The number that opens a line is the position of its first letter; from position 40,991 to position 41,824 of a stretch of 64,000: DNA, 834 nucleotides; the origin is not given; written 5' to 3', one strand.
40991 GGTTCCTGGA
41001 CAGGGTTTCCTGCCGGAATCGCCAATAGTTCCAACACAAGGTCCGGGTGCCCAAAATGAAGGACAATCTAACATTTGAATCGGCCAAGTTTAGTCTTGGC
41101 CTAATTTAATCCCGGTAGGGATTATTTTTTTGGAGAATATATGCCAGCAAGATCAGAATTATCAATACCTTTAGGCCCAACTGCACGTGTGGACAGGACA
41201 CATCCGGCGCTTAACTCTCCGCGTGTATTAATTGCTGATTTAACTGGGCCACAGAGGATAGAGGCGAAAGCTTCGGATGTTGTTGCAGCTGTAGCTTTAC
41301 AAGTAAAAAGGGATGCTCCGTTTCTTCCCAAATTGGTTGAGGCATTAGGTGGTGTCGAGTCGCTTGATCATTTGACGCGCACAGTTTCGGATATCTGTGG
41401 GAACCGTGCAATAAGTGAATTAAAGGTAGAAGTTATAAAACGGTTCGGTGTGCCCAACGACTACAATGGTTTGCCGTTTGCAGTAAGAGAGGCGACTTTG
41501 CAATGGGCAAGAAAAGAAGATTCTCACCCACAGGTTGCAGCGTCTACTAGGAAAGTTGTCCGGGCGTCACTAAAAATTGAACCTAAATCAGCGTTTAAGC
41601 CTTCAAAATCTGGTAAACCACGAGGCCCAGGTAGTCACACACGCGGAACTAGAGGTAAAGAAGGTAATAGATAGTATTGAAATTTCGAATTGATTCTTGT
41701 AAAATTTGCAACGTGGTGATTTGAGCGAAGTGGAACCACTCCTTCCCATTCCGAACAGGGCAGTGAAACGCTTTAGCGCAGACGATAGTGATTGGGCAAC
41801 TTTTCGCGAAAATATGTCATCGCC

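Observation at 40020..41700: Five translationally coupled, compositionally foreign ORFs between the 23S processing stem and the 5S rRNA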

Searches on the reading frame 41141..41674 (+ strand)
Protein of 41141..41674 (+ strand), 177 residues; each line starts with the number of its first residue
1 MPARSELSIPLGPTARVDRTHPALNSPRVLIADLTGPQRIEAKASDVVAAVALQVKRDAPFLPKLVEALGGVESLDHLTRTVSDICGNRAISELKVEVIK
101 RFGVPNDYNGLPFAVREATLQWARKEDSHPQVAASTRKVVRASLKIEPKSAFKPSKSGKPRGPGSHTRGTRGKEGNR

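Call 6: search_protein_families(library=pfam, proteins=[window:41141-41674:+], max_evalue=10)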
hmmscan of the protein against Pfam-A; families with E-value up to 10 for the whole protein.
window:41141-41674:+ (177 aa): 0 families

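Call 7: search_protein_families(library=phrogs, proteins=[window:41141-41674:+], max_evalue=10)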
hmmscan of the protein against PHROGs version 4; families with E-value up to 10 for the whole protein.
window:41141-41674:+ (177 aa): 0 families

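Call 11: find_encoding_contigs(protein=window:41141-41674:+, flank=10000, max_places=10)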
Protein window:41141-41674:+ (177 aa): 13 contigs read that carry it; 6 places shown.
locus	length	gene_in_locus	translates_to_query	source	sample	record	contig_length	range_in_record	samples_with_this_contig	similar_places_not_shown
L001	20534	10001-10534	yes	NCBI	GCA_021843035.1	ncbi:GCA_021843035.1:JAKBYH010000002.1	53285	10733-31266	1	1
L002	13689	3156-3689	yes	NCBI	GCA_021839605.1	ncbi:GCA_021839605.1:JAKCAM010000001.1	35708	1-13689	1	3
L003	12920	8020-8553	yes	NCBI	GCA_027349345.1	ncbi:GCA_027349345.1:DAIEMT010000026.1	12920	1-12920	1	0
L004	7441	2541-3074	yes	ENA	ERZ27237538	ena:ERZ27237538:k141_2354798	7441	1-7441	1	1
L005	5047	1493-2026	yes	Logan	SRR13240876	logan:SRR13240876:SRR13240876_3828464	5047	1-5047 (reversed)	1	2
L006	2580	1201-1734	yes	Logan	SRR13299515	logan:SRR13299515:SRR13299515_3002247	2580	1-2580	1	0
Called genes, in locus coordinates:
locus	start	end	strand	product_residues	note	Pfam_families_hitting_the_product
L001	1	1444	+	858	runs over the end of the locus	PF00690:Cation_ATPase_N, PF00122:E1-E2_ATPase, PF00702:Hydrolase, PF13246:Cation_ATPase (faint), PF00689:Cation_ATPase_C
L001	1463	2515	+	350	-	PF00044:Gp_dh_N, PF02800:Gp_dh_C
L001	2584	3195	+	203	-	PF01865:PhoU_div, PF06009: (faint)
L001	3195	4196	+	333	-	PF01384:PHO4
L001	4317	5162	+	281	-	PF01256:Carb_kinase, PF02110:HK, PF08543:Phos_pyr_kin (weak)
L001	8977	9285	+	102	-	-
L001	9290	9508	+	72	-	-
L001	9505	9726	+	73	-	-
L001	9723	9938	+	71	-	-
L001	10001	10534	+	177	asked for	-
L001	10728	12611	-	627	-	-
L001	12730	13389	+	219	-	-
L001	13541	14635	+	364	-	PF00575:S1, PF23459:S1_RRP5 (weak)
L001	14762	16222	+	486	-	PF18073:Zn_ribbon_LapB, PF13481:AAA_25 (weak), PF03796:DnaB_C (faint), PF06745:ATPase (weak), PF13481:AAA_25 (weak), PF13541:ChlI, PF05362:Lon_C (weak)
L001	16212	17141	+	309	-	-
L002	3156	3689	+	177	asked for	-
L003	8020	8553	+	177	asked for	-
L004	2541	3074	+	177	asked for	-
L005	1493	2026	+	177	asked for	-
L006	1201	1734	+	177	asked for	-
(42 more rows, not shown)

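Call 12: find_homologous_proteins(query=window:41141-41671:+, max_evalue=0.01)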
Query window:41141-41671:+ (177 aa): 4 proteins with E <= 0.01 among 240 candidates.
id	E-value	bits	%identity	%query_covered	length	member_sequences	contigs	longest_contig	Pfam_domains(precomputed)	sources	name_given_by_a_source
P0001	1.8e-109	381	100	100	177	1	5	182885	-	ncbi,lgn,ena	-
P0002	1.3e-62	229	67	98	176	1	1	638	-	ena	-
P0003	6.3e-44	168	53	98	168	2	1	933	-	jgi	-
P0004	1.3e-6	47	35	77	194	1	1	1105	-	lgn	-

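Call 13: find_encoding_contigs(protein=P0002, flank=10000)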
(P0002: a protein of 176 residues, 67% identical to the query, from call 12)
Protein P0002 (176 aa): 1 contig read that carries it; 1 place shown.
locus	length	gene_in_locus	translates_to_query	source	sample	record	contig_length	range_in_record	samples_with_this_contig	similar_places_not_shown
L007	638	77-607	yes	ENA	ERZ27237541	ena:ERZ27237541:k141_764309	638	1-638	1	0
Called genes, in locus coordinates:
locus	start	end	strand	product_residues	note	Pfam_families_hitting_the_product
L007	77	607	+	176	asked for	-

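Call 14: find_encoding_contigs(protein=P0003, flank=10000)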
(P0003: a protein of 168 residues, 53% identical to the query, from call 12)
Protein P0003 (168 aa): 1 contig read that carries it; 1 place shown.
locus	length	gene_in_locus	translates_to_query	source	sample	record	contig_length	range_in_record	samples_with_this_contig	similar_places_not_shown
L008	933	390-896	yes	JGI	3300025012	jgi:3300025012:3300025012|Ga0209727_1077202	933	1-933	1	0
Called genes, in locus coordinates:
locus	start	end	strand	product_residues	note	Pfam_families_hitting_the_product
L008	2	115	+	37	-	?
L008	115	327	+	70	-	-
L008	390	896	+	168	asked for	-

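Call 15: find_encoding_contigs(protein=P0004, flank=10000)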
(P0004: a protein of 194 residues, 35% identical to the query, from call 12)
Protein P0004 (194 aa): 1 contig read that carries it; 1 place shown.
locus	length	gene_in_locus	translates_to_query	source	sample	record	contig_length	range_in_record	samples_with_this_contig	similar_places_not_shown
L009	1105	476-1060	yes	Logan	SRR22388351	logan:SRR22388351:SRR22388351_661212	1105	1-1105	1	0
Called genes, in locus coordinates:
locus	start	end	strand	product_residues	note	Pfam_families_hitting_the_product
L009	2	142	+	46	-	?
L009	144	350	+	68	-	-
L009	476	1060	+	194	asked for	-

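Call 20: find_related_loci(query=A1, collection=genome_contigs, flank=10000)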
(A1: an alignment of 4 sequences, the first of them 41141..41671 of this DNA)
Query A1 (177 aa) in genome_contigs; peptide patterns used: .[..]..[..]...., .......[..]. (x = any residue, [..] = any of these).
36 stretches matched a pattern, but none encodes a relative of the query by tblastn (E <= 1e-3).

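Call 21: find_related_loci(query=A1, collection=metagenome_contigs, flank=10000)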
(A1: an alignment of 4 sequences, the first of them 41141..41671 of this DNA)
Query A1 (177 aa) in metagenome_contigs; peptide patterns used: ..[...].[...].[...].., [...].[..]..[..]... (x = any residue, [..] = any of these).
600 stretches matched a pattern, but none encodes a relative of the query by tblastn (E <= 1e-3).

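Call 36: predict_structure(alignment_id=A1)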
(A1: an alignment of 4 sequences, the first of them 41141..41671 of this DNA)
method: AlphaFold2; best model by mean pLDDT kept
length: 177 residues; sequences in the alignment: 4
mean_pLDDT: 67.9   pTM: 0.51
mean pLDDT of the five models: 67.9, 67.4, 64.5, 61.6, 60.1
residues with pLDDT >= 90: 57; 70-90: 28; 50-70: 35; < 50: 57
segments of 3 or more residues with pLDDT < 50: 1-4, 6-12, 14-31, 128-148
pLDDT, mean of each block of 10 residues (from residue 1): 43 42 41 67 92 91 91 90 91 93 75 90 71 39 44 53 54 50
secondary structure, 60 per line:
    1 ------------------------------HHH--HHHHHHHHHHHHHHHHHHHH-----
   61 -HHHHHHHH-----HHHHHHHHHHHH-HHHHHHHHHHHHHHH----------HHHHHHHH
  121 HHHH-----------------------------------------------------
elements in order: H36-55 H62-69 H75-86 H88-102 H113-124

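Call 37: search_protein_representatives(alignment_id=A1)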
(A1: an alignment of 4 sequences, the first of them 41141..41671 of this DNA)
Query: 4 sequences, 176 profile positions. Proteins with E-value up to 0.001 (for the whole library): 13; up to 1e-10: 7; up to 1e-30: 2. The best 13 are listed.
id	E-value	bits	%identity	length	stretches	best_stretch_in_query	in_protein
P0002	6.1e-89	312.8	-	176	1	1-176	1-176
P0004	6.1e-59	215.1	-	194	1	26-176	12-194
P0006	2.5e-21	92.7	-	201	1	14-172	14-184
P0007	4.9e-21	91.7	-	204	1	5-172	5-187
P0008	1.4e-14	70.6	-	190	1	1-143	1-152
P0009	7.1e-14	68.4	-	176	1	14-174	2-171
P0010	5.4e-13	65.5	-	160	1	11-125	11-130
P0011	1.5e-10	57.6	-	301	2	55-127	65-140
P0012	2.6e-08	50.3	-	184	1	42-172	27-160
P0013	1.9e-05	41.0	-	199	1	36-174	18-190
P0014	3.2e-04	37.0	-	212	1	15-124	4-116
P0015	5.1e-04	36.3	-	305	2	20-141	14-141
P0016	8.0e-04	35.7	-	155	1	28-154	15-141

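Call 40: find_encoding_contigs(protein=P0007, flank=10000)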
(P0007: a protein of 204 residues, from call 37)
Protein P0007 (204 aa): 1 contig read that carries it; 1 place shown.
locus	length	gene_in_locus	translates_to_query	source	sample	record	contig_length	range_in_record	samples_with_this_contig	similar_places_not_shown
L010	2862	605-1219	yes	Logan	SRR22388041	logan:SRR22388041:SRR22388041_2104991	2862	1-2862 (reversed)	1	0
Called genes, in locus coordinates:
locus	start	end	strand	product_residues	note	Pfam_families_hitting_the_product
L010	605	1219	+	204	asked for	-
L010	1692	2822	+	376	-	PF00575:S1, PF23459:S1_RRP5 (weak)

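Call 41: fold_search(model_id=the predicted structure, library=pdb)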
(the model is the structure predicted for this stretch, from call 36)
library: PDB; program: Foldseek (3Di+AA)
matches with E <= 10: 50; with E <= 0.001: 0
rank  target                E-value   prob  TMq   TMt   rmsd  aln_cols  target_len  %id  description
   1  5jsb_B                2.1e+00  0.05  0.13  0.18  14.1       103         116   18  Crystal structure of Mcl1-inhibitor complex (released 2016-11-16)
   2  6ixp_A                2.5e+00  0.08  0.18  0.10  15.7       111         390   14  Structure of Myo2-GTD in complex with Mmr1 (released 2019-03-06)
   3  7sk5_A                3.1e+00  0.03  0.12  0.08  18.4       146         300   14  Cryo-EM structure of ACKR3 in complex with CXCL12 and an intracellular Fab (released 2022-07-27)
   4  7som_h                3.4e+00  0.05  0.17  0.07  18.1       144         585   17  Ciliary C2 central pair apparatus isolated from Chlamydomonas reinhardtii (released 2022-04-13)
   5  2cpt_MODEL_1_A        3.6e+00  0.05  0.13  0.18  17.3       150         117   15  Solution structure of MIT domain from human SKD1 (released 2005-11-19)
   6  4oyd_B                3.6e+00  0.04  0.12  0.17  13.8       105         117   19  Crystal structure of a computationally designed inhibitor of an Epstein-Barr viral Bcl-2 protein (released 2014-07-09)
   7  2wvw_I                4.0e+00  0.14  0.30  0.44  14.6       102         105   13  Cryo-EM structure of the RbcL-RbcX complex (released 2010-01-19)
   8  4f0x_C                4.0e+00  0.08  0.18  0.08  14.9        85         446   16  Crystal structure of human Malonyl-CoA Decarboxylase (Peroxisomal Isoform) (released 2013-03-20)
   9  4f0x_H                4.0e+00  0.08  0.18  0.08  14.9        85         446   16  Crystal structure of human Malonyl-CoA Decarboxylase (Peroxisomal Isoform) (released 2013-03-20)
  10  8dz8_C                4.4e+00  0.07  0.17  0.28  13.9        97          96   12  Neoleukin 4, a de novo designed IL-4 mimetic (released 2023-03-29)
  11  7xgf_A                4.4e+00  0.04  0.14  0.14  12.7        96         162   20  Crystal structure of BCL-xL in complex with computationally designed inhibitor protein (released 2022-07-20)
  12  4f0x_F                4.7e+00  0.08  0.20  0.09  15.4        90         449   17  Crystal structure of human Malonyl-CoA Decarboxylase (Peroxisomal Isoform) (released 2013-03-20)
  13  4mc0_B                4.7e+00  0.06  0.16  0.11  13.7        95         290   16  Hedycaryol apo (released 2014-01-29)
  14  3hyb_A                5.0e+00  0.12  0.30  0.42  14.6       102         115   13  Crystal structure of RbcX from Anabaena, crystal form II (released 2010-01-19)
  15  4f0x_D                5.0e+00  0.08  0.20  0.09  14.2        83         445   16  Crystal structure of human Malonyl-CoA Decarboxylase (Peroxisomal Isoform) (released 2013-03-20)
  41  2rld_D                8.9e+00  0.03  0.17  0.25   9.6       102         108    6  CRYSTAL STRUCTURE OF A PROTEIN WITH UNKNOWN FUNCTION FROM S23 RIBOSOMAL PROTEIN FAMILY (BT_0352) FROM BACTEROIDES THET (released 2007-10-30)
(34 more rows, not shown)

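Call 45: find_encoding_contigs(protein=P0011, flank=10000)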
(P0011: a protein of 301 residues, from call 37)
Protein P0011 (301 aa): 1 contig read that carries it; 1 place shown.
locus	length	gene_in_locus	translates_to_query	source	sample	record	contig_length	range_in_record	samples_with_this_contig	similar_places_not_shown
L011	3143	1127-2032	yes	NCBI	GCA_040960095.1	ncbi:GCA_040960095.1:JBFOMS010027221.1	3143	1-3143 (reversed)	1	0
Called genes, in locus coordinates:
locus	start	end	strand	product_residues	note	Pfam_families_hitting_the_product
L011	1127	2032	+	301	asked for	-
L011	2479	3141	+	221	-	?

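Call 46: find_encoding_contigs(protein=P0009, flank=10000)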
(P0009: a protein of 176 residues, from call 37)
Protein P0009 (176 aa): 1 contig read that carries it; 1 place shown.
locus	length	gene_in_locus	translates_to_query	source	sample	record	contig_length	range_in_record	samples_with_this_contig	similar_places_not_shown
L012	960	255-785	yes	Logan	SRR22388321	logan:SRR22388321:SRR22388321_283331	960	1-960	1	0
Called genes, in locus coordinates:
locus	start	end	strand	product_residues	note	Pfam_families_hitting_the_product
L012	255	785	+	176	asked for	-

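Call 47: find_encoding_contigs(protein=P0013, flank=10000)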
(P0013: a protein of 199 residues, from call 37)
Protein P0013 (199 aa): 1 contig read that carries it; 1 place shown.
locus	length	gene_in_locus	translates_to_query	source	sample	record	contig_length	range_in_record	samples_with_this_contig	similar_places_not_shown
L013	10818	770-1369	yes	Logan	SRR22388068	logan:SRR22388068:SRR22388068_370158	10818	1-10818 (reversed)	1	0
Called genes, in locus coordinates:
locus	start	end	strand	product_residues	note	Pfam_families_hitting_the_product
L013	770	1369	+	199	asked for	-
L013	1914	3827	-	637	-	-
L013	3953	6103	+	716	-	PF09586:YfhO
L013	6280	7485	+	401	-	PF00575:S1, PF21710:Spt6_S1 (faint), PF23459:S1_RRP5 (faint), PF00575:S1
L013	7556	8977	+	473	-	PF18073:Zn_ribbon_LapB, PF13481:AAA_25, PF03796:DnaB_C, PF06745:ATPase (weak), PF08423:Rad51 (faint), PF23442:DUF7125 (faint), PF05362:Lon_C (weak), PF13541:ChlI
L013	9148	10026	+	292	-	PF01938:TRAM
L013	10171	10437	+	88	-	PF01541:GIY-YIG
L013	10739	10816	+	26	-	?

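Call 49: find_encoding_contigs(protein=P0015, flank=10000)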
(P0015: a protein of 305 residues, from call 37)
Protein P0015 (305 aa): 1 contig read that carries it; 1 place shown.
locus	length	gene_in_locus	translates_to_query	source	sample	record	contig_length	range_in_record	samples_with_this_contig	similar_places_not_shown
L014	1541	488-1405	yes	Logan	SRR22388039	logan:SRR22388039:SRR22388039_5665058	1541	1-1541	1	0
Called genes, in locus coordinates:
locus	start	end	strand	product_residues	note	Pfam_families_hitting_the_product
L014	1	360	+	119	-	?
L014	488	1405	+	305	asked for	-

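Call 50: find_encoding_contigs(protein=P0012, flank=10000)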
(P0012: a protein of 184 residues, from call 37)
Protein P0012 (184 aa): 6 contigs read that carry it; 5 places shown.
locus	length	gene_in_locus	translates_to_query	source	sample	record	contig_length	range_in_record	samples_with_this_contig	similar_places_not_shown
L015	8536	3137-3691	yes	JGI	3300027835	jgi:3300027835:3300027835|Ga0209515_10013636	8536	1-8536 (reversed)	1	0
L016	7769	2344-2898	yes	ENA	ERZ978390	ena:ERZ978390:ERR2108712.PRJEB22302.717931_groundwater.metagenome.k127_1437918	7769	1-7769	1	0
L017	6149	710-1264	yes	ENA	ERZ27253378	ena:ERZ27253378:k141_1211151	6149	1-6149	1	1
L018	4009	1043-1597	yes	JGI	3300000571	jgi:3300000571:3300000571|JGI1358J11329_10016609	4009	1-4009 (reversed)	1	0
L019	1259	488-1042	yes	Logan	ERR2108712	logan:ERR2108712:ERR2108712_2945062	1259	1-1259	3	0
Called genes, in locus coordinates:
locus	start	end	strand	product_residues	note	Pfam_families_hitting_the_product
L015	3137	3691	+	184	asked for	-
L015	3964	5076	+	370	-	PF23459:S1_RRP5 (faint), PF00575:S1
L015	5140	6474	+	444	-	PF18073:Zn_ribbon_LapB, PF03796:DnaB_C (weak), PF06745:ATPase, PF13481:AAA_25, PF23442:DUF7125 (weak), PF25199:nSTAND_NTPase5 (weak), PF13541:ChlI, PF05362:Lon_C (weak)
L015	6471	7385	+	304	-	-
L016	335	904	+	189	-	PF00961:LAGLIDADG_1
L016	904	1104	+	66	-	-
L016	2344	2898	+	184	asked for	-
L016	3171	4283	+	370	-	PF23459:S1_RRP5 (faint), PF00575:S1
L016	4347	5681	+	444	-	PF18073:Zn_ribbon_LapB, PF03796:DnaB_C (weak), PF06745:ATPase, PF13481:AAA_25, PF23442:DUF7125 (weak), PF25199:nSTAND_NTPase5 (weak), PF13541:ChlI, PF05362:Lon_C (weak)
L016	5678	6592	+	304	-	-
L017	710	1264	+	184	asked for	-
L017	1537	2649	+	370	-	PF23459:S1_RRP5 (faint), PF00575:S1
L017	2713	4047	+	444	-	PF18073:Zn_ribbon_LapB, PF03796:DnaB_C (weak), PF06745:ATPase, PF13481:AAA_25, PF23442:DUF7125 (weak), PF25199:nSTAND_NTPase5 (weak), PF13541:ChlI, PF05362:Lon_C (weak)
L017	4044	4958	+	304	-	-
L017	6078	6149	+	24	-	?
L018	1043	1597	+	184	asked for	-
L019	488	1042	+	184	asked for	-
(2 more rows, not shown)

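Call 62: search_protein_families(library=pfam, proteins=[P0011, P0015, P0007, P0012, P0013, L014:1-360:+, L016:904-1101:+], max_evalue=1)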
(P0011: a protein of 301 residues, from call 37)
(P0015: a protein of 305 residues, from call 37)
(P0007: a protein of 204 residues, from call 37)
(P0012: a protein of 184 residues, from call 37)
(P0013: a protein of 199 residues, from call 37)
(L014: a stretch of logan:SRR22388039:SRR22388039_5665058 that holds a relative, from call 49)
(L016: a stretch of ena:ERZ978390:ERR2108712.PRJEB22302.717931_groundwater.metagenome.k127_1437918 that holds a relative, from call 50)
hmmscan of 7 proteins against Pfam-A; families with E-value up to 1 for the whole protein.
P0011 (301 aa): 2 families
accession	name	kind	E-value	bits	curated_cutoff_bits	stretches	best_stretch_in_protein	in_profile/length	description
PF08227.16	DASH_Hsk3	-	0.072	14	24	1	168-193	20-45/45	DASH complex subunit Hsk3 like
PF19887.4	DUF6360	-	0.15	12.7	23.8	1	148-213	9-75/91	Family of unknown function (DUF6360)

P0015 (305 aa): 0 families

P0007 (204 aa): 0 families

P0012 (184 aa): 0 families

P0013 (199 aa): 0 families

L014:1-360:+ (119 aa): 0 families

L016:904-1101:+ (66 aa): 0 families

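Call 63: search_protein_families(library=padloc, proteins=[window:41141-41674:+], max_evalue=1)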
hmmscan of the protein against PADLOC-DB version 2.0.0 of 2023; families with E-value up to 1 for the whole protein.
window:41141-41674:+ (177 aa): 0 families

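Call 64: search_protein_families(library=ncbifam, proteins=[window:41141-41674:+], max_evalue=1)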
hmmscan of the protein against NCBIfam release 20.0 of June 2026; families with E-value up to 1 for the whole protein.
window:41141-41674:+ (177 aa): 2 families
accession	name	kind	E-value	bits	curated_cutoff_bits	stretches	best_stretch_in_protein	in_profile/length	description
NF040934.1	blaRAHN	exception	0.17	11.2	590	0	48-85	129-165/295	RAHN family extended-spectrum class A beta-lactamase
TIGR01849.1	PHB_depoly_PhaZ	subfamily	0.21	10.3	300.75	1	45-121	180-254/406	polyhydroxyalkanoate depolymerase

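Call 85: search_solved_structures(query=A3, max_evalue=10)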
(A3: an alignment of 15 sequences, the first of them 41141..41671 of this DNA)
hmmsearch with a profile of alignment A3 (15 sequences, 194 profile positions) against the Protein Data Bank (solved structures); distinct sequences matched with E-value up to 10: 3.
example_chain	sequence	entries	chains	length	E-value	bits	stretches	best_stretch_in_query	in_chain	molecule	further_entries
8enk_E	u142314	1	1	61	0.85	12.5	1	34-86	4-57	Protein THO1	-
4uzx_A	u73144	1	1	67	0.92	12.4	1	35-86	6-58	PROTEIN THO1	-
6hga_B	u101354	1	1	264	2.2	11.2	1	30-56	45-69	Interleukin-17 receptor C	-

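Call 90: find_related_loci(query=A1, collection=viral_contigs, flank=5000)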
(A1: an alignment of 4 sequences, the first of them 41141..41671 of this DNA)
Query A1 (177 aa) in viral_contigs; peptide patterns used: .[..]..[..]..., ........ (x = any residue, [..] = any of these).
18 stretches matched a pattern, but none encodes a relative of the query by tblastn (E <= 1e-3).

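Call 91: search_dna_similar(query=window:41141-41671:+, collection=phages, mode=protein, max_evalue=0.01)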
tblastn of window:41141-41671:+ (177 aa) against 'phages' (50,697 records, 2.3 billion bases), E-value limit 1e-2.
No match.

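Call 97: find_encoding_contigs(protein=P0016, flank=6000, max_places=3)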
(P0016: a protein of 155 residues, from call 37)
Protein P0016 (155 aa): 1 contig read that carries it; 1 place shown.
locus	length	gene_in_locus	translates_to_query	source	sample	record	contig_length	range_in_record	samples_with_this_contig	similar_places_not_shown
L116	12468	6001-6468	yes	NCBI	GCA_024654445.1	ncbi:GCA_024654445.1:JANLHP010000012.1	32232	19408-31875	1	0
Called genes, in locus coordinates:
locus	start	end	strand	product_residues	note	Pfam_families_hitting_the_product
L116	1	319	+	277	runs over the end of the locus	PF01256:Carb_kinase, PF02110:HK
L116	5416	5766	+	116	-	-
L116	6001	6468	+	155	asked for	-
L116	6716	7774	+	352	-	PF04542:Sigma70_r2 (weak), PF04545:Sigma70_r4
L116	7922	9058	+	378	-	PF00575:S1 (weak), PF23459:S1_RRP5 (faint), PF00575:S1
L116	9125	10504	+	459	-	PF18073:Zn_ribbon_LapB, PF13481:AAA_25, PF03796:DnaB_C (faint), PF06745:ATPase (faint), PF13541:ChlI, PF05362:Lon_C (weak)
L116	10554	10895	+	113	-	PF05635:23S_rRNA_IVP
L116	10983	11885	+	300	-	-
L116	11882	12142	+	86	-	PF13366:PDDEXK_3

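Call 98: find_encoding_contigs(protein=P0014, flank=6000, max_places=3)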
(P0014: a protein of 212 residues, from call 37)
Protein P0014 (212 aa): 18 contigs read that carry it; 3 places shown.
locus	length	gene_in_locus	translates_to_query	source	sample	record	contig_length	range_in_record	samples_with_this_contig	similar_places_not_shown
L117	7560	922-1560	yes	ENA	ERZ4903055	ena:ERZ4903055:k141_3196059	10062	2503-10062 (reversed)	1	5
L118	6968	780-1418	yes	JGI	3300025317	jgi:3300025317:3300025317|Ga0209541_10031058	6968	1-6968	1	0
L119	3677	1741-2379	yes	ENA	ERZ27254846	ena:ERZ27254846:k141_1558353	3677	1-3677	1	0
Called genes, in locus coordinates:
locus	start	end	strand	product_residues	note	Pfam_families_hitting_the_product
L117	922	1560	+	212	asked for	-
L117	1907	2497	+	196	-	-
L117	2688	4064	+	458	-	PF23459:S1_RRP5 (faint), PF00575:S1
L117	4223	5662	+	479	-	PF18073:Zn_ribbon_LapB, PF03796:DnaB_C, PF06745:ATPase (weak), PF13191:AAA_16 (weak), PF13481:AAA_25, PF13401:AAA_22 (weak), PF13541:ChlI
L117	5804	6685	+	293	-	PF01938:TRAM (faint)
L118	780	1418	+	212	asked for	-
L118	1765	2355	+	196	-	-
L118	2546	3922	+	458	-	PF23459:S1_RRP5 (faint), PF00575:S1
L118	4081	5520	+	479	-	PF18073:Zn_ribbon_LapB, PF03796:DnaB_C, PF06745:ATPase (weak), PF13191:AAA_16 (weak), PF13481:AAA_25, PF13401:AAA_22 (weak), PF13541:ChlI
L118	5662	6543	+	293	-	PF01938:TRAM (faint)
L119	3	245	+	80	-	?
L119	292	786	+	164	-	PF00961:LAGLIDADG_1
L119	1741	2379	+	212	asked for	-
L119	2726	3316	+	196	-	-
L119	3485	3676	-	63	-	?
